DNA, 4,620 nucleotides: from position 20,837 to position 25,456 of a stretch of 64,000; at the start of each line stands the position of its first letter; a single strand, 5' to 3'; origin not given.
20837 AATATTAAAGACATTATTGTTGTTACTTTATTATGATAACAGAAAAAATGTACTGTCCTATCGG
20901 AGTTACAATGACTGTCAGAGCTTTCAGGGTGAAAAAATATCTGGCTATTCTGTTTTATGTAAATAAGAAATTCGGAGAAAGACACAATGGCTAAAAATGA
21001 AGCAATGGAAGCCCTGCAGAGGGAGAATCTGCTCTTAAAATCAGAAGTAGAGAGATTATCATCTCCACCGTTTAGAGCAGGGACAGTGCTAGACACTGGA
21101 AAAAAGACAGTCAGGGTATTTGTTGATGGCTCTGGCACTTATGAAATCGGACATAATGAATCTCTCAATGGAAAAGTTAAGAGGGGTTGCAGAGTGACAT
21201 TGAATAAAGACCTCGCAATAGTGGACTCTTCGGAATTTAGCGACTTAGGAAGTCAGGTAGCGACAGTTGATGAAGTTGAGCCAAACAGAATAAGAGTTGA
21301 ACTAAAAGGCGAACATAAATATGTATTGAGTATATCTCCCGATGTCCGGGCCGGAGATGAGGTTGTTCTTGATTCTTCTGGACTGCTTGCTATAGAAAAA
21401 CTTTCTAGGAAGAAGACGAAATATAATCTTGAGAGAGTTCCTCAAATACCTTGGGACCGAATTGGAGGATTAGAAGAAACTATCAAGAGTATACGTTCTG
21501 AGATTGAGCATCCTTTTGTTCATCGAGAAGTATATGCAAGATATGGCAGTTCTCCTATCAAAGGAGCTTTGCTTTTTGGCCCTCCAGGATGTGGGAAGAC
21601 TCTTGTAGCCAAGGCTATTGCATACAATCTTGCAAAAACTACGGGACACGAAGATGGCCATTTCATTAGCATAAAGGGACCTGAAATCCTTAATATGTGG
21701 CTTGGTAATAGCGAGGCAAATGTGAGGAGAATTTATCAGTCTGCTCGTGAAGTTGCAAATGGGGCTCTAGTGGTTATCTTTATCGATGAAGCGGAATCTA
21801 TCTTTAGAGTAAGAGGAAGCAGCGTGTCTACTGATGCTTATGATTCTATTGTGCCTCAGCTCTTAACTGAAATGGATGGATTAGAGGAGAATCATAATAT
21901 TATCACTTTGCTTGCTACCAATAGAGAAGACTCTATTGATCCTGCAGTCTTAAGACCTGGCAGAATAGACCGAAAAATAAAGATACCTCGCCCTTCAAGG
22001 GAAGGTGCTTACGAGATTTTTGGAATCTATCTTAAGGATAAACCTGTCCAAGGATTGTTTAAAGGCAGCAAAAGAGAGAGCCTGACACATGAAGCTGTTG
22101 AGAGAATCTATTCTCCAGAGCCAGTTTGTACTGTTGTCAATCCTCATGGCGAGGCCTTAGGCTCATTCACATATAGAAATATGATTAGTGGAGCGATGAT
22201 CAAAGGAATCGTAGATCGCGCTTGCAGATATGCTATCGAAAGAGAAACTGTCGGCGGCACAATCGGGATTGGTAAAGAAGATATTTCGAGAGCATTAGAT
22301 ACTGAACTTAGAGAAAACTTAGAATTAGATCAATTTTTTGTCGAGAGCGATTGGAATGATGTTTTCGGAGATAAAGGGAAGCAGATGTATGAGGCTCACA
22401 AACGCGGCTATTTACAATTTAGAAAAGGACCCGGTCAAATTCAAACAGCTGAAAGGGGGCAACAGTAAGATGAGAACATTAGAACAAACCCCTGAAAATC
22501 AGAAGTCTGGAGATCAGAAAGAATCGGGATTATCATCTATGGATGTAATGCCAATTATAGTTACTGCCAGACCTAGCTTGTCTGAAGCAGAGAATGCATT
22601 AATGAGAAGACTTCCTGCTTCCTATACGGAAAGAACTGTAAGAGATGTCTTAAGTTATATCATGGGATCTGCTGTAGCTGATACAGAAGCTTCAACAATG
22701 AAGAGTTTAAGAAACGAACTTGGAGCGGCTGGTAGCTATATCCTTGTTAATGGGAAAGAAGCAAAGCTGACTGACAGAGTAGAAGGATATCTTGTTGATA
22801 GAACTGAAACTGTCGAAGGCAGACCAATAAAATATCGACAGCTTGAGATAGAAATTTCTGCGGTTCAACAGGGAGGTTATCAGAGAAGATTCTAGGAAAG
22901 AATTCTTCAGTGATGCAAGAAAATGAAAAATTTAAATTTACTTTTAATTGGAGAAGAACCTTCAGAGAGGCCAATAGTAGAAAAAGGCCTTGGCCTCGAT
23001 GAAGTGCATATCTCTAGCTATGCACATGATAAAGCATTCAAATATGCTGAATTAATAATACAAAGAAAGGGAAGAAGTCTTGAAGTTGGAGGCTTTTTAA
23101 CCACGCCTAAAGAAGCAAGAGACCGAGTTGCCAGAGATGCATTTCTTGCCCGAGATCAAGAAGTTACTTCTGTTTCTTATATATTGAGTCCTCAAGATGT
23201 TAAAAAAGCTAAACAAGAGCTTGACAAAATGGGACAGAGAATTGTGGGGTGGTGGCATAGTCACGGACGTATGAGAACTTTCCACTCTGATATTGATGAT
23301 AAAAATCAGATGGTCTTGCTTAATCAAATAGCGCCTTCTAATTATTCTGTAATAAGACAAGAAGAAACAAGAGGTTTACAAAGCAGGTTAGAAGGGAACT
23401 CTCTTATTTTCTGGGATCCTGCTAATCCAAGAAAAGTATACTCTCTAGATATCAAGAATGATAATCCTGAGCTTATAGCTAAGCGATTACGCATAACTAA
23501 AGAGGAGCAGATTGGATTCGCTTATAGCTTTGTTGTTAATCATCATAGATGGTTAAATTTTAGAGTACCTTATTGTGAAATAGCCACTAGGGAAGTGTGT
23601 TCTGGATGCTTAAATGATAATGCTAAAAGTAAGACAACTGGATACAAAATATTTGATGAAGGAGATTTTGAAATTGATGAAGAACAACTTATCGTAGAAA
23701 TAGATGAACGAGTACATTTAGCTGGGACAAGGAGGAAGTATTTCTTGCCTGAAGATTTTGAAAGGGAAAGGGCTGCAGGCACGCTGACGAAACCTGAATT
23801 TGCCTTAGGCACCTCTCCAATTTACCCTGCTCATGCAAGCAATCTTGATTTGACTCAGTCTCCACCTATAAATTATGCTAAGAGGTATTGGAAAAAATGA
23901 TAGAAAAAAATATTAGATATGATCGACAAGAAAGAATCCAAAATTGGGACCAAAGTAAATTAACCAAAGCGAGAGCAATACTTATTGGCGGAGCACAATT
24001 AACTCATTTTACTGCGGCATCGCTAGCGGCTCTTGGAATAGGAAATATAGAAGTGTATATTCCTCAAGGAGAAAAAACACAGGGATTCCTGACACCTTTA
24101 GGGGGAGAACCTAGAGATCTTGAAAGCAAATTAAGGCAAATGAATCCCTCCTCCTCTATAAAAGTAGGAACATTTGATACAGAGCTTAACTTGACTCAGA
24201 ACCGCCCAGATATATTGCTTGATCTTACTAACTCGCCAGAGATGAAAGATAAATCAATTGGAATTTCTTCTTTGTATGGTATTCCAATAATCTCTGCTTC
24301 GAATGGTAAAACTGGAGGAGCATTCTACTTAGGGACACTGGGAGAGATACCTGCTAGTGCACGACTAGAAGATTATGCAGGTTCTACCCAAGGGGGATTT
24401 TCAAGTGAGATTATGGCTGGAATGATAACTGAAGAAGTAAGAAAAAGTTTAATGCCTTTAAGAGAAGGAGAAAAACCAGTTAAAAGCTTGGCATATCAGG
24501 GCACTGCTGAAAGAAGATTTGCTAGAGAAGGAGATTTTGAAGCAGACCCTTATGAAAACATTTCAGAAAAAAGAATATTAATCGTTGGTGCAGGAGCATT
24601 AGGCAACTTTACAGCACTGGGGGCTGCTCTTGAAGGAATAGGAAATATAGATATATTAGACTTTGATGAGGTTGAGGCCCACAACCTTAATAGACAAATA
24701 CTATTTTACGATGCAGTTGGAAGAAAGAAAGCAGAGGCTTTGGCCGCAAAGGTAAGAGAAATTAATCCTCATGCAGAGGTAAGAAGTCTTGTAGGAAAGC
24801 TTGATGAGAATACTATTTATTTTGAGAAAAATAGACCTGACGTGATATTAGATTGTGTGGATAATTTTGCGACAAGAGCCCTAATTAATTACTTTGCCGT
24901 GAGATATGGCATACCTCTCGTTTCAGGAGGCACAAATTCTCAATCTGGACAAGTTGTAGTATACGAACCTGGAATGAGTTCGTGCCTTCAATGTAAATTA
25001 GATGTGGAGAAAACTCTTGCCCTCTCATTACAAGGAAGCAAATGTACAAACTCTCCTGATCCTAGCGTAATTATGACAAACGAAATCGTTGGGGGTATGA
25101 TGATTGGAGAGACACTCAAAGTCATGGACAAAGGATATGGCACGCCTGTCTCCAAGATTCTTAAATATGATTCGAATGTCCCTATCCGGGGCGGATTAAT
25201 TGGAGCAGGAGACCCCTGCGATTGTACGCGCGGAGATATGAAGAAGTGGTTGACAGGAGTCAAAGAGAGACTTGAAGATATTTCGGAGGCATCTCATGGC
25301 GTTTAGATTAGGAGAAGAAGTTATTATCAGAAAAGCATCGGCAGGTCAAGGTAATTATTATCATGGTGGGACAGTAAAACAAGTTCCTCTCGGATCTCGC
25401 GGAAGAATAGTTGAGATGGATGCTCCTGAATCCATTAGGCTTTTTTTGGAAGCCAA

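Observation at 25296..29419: Four paralogues of an unrecognised family inside the Ubl operon; three share a gapless RRDEV-x9-H-x7-C motif (candidate thioester carrier, ligase or dedicated substrates)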

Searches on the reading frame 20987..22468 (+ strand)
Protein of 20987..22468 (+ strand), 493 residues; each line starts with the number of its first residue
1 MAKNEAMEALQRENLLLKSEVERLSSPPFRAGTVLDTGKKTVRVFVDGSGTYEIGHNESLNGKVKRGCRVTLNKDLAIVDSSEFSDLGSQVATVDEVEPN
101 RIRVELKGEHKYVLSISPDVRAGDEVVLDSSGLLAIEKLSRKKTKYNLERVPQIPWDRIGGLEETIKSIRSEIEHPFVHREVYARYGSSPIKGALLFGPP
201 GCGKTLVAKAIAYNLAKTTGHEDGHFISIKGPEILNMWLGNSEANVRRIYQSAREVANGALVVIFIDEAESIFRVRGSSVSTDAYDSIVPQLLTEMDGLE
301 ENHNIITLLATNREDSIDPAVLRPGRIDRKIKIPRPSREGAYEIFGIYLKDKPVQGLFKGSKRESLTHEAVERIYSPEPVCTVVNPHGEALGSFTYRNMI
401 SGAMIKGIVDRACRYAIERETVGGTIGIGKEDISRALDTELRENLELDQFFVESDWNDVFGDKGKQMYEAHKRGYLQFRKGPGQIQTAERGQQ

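Call 4: search_protein_families(library=pfam, proteins=[window:20987-22468:+], max_evalue=0.1)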
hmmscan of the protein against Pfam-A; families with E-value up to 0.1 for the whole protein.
window:20987-22468:+ (493 aa): 20 families
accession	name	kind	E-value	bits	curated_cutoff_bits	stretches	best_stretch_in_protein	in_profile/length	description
PF00004.35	AAA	-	1.4e-34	119.8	21.2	1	195-334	2-130/131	ATPase family associated with various cellular activities (AAA)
PF16450.11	Prot_ATP_ID_OB_C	-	0.00037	20.7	23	1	91-139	1-55/56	Proteasomal ATPase OB C-terminal domain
PF13191.12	AAA_16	-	0.00057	20.9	32.6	1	190-248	24-64/167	AAA ATPase domain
PF13401.12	AAA_22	-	0.0011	19.8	27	1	195-271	9-95/130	AAA domain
PF00910.28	RNA_helicase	-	0.0013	19.6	21.5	1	195-232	2-39/105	RNA helicase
PF20720.3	nSTAND3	-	0.0029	17.7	27.2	1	195-233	21-55/155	Novel STAND NTPase 3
PF01078.27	Mg_chelatase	-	0.0042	17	20.3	1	195-223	26-54/207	Magnesium chelatase, subunit ChlI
PF13238.12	AAA_18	-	0.0049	17.8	29.4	0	195-215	2-22/128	AAA domain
PF13173.12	AAA_14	-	0.0065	16.9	27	1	195-272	6-74/129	AAA domain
PF05496.18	RuvB_N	-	0.0093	16.2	27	1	189-222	31-64/159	Holliday junction DNA helicase RuvB P-loop domain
PF13481.12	AAA_25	-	0.014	15.5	27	1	194-266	36-109/195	AAA domain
PF06068.19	TIP49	-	0.014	15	23.8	1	192-249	51-103/347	TIP49 P-loop domain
PF07728.20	AAA_5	-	0.018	15.4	22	1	195-215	3-23/139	AAA domain (dynein-related subfamily)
PF00005.33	ABC_tran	-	0.019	16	25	1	195-222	15-42/137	ABC transporter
PF17758.7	Prot_ATP_ID_OB_N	-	0.023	14.8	23.4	0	54-88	26-61/62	Proteasomal ATPase OB N-terminal domain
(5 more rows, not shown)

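Call 6: search_protein_families(library=padloc, proteins=[window:20987-22468:+], max_evalue=0.1)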
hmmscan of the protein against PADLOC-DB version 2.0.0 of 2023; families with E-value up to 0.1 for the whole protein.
window:20987-22468:+ (493 aa): 10 families
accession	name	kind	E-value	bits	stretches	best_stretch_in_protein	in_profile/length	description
PDLC02196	IetA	-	9.4e-20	69.3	1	178-353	109-269/374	-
PDLC04232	IetA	-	3.8e-19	67.3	1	142-346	68-256/330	-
PDLC02195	IetA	-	1.2e-17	62.4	1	165-351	111-282/395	-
PDLC00915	TRIP13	-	9e-17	59.4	1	188-345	59-220/302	TRIP13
PDLC04231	IetA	-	8.4e-13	46.7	1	177-336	103-247/262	-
PDLC00914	TRIP13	-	3.2e-12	44.5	1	195-351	75-233/302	TRIP13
PDLC04140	mad8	-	3e-06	25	1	194-307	30-108/314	mads_8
PDLC02372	Nhi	-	0.015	12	1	195-274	203-277/470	-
PDLC04606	PDC-M37B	-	0.02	12.1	1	181-217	164-200/390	-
PDLC01993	RtcR--CARF_AAA_HTH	-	0.026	11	1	189-230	205-242/523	-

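Call 7: search_protein_families(library=ncbifam, proteins=[window:20987-22468:+], max_evalue=0.1)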
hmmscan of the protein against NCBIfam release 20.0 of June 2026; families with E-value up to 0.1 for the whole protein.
window:20987-22468:+ (493 aa): 29 families (the best 25 are shown)
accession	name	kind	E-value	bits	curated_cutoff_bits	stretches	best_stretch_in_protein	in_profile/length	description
TIGR03689.1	pup_AAA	equivalog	5.9e-113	378.3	504.75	1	7-470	24-508/512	proteasome ATPase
TIGR01243.1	CDC48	subfamily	2.6e-60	204.6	802.65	1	150-353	446-639/733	CDC48 family AAA ATPase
NF003069.1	PRK03992.1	subfamily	2.2e-59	201.5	500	2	90-352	54-318/379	proteasome-activating nucleotidase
TIGR01242.2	TIGR01242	subfamily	8.2e-56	189.5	500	2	118-351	71-300/362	proteasome-activating nucleotidase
TIGR01241.2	FtsH_fam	equivalog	5.9e-45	154.1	600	1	137-355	142-351/598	ATP-dependent zinc metalloprotease FtsH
NF047747.1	PrtsmActNtasePan2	equivalog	6.7e-45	154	700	1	90-352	76-338/397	proteasome-activating nucleotidase Pan2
NF047748.1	PrtsmActNtasePan1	equivalog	9.3e-43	146.7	750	1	122-352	110-335/405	proteasome-activating nucleotidase Pan1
NF008004.0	PRK10733.1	equivalog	8.8e-31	106.6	1008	1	182-354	176-340/644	ATP-dependent zinc metalloprotease FtsH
NF041006.2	cell_div_CdvC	equivalog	1.1e-28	100.3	650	1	144-350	90-287/370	cell division protein CdvC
NF042959.1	IteA_antiphage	equivalog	9.1e-18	64.5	510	1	186-352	120-271/367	anti-phage ATPase IteA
TIGR03922.1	T7SS_EccA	equivalog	1.8e-06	26.9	466.65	1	194-298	315-412/557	type VII secretion AAA-ATPase EccA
TIGR02881.1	spore_V_K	equivalog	5.3e-06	25.7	422.95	1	196-310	47-149/261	stage V sporulation protein K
TIGR02880.1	cbbX_cfxQ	equivalog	0.00076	18.8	459.25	1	196-352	63-211/284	CbbX protein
NF003229.0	PRK04195.1-5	equivalog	0.0011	17.8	280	1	191-215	44-68/413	replication factor C large subunit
NF038214.1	IS21_help_AAA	equivalog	0.002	17.8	200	1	194-228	93-125/232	IS21-like element helper ATPase IstB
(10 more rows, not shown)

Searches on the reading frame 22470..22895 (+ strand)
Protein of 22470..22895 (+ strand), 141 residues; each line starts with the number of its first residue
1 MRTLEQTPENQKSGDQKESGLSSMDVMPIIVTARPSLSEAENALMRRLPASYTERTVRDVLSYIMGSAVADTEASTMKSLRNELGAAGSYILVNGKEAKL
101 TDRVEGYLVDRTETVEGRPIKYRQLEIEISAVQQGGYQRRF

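Call 41: search_protein_families(library=phrogs, proteins=[window:22470-22895:+], max_evalue=0.1)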
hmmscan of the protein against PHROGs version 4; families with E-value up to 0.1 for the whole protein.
window:22470-22895:+ (141 aa): 0 families

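Call 87: search_solved_structures(query=A8, max_evalue=10, show_alignments=1)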
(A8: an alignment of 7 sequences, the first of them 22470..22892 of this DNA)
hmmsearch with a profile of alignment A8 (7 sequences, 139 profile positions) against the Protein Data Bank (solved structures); distinct sequences matched with E-value up to 10: 3.
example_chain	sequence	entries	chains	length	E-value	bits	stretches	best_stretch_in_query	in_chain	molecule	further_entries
3rru_A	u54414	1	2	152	0.74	13.2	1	18-66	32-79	TOM1L1 protein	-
2m1b_A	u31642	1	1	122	0.77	13.1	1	37-92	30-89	Transcriptional regulatory protein, C terminal family protein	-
7qca_SH0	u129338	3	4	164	1.1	12.7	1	51-123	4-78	40S ribosomal protein S7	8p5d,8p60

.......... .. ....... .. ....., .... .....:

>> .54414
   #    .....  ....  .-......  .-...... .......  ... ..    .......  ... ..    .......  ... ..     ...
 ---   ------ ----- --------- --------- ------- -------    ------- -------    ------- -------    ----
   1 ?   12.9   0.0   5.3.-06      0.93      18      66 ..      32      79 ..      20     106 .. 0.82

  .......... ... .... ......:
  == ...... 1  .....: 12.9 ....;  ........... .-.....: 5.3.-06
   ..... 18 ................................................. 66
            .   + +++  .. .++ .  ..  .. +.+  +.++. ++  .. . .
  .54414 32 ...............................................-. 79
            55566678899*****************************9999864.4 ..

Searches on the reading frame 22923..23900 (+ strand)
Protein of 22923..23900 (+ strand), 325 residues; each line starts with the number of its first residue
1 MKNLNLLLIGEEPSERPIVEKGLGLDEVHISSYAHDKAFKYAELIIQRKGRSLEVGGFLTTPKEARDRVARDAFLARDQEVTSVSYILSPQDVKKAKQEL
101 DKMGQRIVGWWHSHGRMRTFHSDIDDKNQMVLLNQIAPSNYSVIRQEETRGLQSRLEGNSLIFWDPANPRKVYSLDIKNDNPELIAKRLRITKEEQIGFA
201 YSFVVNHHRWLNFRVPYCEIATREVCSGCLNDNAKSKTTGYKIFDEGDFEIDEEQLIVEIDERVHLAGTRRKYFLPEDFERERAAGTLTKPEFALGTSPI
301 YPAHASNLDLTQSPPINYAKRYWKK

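Call 4: search_protein_families(library=pfam, proteins=[window:22923-23900:+], max_evalue=0.1)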
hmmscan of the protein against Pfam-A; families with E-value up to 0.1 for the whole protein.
window:22923-23900:+ (325 aa): 2 families
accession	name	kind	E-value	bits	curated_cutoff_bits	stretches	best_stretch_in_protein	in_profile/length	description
PF14464.11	Prok-JAB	-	7.2e-08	32.7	25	1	48-128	13-89/114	Prokaryotic homologs of the JAB domain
PF01398.27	JAB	-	0.02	15.1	22.5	1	53-127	28-110/117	JAB1/Mov34/MPN/PAD-1 ubiquitin protease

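Call 6: search_protein_families(library=padloc, proteins=[window:22923-23900:+], max_evalue=0.1)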
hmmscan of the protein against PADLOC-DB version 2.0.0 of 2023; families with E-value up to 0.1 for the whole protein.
window:22923-23900:+ (325 aa): 3 families
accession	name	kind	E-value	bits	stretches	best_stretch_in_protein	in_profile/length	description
PDLC00890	JAB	-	0.0007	17.1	1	50-131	29-113/157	JAB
PDLC00891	JAB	-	0.0093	13.4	1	39-128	20-110/159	JAB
PDLC00899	JAB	-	0.023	12.4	1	88-117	74-103/160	JAB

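Call 7: search_protein_families(library=ncbifam, proteins=[window:22923-23900:+], max_evalue=0.1)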
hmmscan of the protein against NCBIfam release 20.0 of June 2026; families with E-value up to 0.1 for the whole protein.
window:22923-23900:+ (325 aa): 1 family
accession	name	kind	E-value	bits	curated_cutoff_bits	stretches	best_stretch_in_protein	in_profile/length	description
NF041370.1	desamp_Halo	equivalog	4.1e-06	26.7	130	1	48-127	16-97/133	desampylase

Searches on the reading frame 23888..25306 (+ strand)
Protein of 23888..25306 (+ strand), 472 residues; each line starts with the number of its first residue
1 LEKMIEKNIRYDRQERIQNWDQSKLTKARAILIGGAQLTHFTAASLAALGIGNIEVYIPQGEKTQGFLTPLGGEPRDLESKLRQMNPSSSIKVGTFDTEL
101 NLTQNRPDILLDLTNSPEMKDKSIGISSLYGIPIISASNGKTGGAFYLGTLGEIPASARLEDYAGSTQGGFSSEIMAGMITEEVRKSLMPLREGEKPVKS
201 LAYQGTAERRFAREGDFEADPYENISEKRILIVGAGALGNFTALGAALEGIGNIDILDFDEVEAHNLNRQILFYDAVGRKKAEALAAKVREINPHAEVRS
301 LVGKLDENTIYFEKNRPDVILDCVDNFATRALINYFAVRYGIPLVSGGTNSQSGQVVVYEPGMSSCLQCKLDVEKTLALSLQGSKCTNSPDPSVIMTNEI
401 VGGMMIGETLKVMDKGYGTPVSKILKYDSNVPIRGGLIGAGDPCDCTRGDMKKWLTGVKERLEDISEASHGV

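Call 4: search_protein_families(library=pfam, proteins=[window:23888-25306:+], max_evalue=0.1)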
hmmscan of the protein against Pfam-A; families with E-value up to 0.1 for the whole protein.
window:23888-25306:+ (472 aa): 1 family
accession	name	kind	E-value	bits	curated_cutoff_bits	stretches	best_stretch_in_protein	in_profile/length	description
PF00899.27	ThiF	-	2.1e-52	178.1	28.1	1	216-429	9-219/238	ThiF family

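Call 6: search_protein_families(library=padloc, proteins=[window:23888-25306:+], max_evalue=0.1)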
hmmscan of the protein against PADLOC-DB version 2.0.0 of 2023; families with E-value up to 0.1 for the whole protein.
window:23888-25306:+ (472 aa): 33 families (the best 25 are shown)
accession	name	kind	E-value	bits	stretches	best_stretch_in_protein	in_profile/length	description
PDLC00829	E1-E2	-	8.3e-25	85.7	2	221-345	165-291/426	E1-E2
PDLC00847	E1-E2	-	2.3e-21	73.8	1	199-348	259-408/523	E1-E2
PDLC00848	E1-E2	-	1.2e-20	71.4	1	223-324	370-473/607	E1-E2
PDLC00856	E1-E2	-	6.4e-19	65.9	1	218-344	313-442/573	E1-E2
PDLC00840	E1-E2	-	5.5e-18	63.3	1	223-334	209-323/458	E1-E2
PDLC00836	E1-E2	-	3.4e-17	60.3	1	221-306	335-421/602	E1-E2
PDLC00839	E1-E2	-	1.2e-16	58.1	1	223-340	366-485/602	E1-E2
PDLC00828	E1-E2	-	2.4e-16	58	1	221-370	169-323/431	E1-E2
PDLC00832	E1-E2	-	1.1e-15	54.8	1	222-303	333-414/588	E1-E2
PDLC00835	E1-E2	-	9e-15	52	1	223-334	369-481/778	E1-E2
PDLC00843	E1-E2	-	9.9e-14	48.8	1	223-306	314-397/575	E1-E2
PDLC00853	E1-E2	-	1.1e-13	49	1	223-307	306-394/546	E1-E2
PDLC00855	E1-E2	-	5.9e-13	46.7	1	220-305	295-380/579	E1-E2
PDLC00844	E1-E2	-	1.7e-12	44.7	1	223-346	272-397/489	E1-E2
PDLC00837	E1-E2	-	1.8e-12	44.8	1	224-369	322-478/593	E1-E2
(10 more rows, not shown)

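Call 7: search_protein_families(library=ncbifam, proteins=[window:23888-25306:+], max_evalue=0.1)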
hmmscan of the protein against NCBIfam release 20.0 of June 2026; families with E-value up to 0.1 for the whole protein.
window:23888-25306:+ (472 aa): 27 families (the best 25 are shown)
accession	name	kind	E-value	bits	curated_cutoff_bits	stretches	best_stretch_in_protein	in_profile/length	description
TIGR02356.1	adenyl_thiF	equivalog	9.3e-45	152.5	275.25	2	223-374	17-169/203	thiazole biosynthesis adenylyltransferase ThiF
NF004281.0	PRK05690.1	subfamily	1.2e-38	132.7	266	2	216-429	21-229/250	molybdopterin-synthase adenylyltransferase MoeB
NF006444.0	PRK08762.1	equivalog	2.3e-35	121.9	449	2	222-428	142-347/387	molybdopterin-synthase adenylyltransferase MoeB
TIGR02355.1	moeB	equivalog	3.1e-32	111.9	376.55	1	217-428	14-220/240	molybdopterin-synthase adenylyltransferase MoeB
NF009123.0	PRK12475.1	subfamily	1.6e-30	106.5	510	1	222-426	19-219/338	MoeB/ThiF family adenylyltransferase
NF004111.0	PRK05600.1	equivalog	1.7e-27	96.5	437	1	210-362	21-177/371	ThiF family adenylyltransferase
NF006204.0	PRK08328.1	equivalog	1.7e-27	96.5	339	1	221-422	21-213/231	hypothetical protein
NF006395.0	PRK08644.1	equivalog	3.4e-27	95.5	159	1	220-337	23-140/215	sulfur carrier protein ThiS adenylyltransferase ThiF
NF005902.0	PRK07878.1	equivalog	4.6e-27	94.9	647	1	218-359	33-175/392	adenylyltransferase/sulfurtransferase MoeZ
NF047750.1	SAMPActivE1UbaA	equivalog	7.3e-25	87.8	450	1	224-428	29-228/270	SAMP-activating enzyme E1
TIGR02354.1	thiF_fam2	equivalog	1.6e-20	73.8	152.2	1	222-334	16-128/200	thiamine biosynthesis protein ThiF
NF006077.0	PRK08223.1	equivalog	1.2e-19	70.3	266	1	222-364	23-168/296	hypothetical protein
NF005646.0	PRK07411.1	equivalog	1.8e-19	70.2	633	1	225-360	36-172/390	molybdopterin-synthase adenylyltransferase MoeB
NF011696.0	PRK15116.1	equivalog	2.1e-17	63.7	304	1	223-350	26-155/268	tRNA cyclic N6-threonylcarbamoyladenosine(37) synthase TcdA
NF058523.1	6A-MBL_cap2_3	equivalog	2.8e-16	59.2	320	1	224-303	296-373/665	anti-phage 6A-MBL system cap2_3 protein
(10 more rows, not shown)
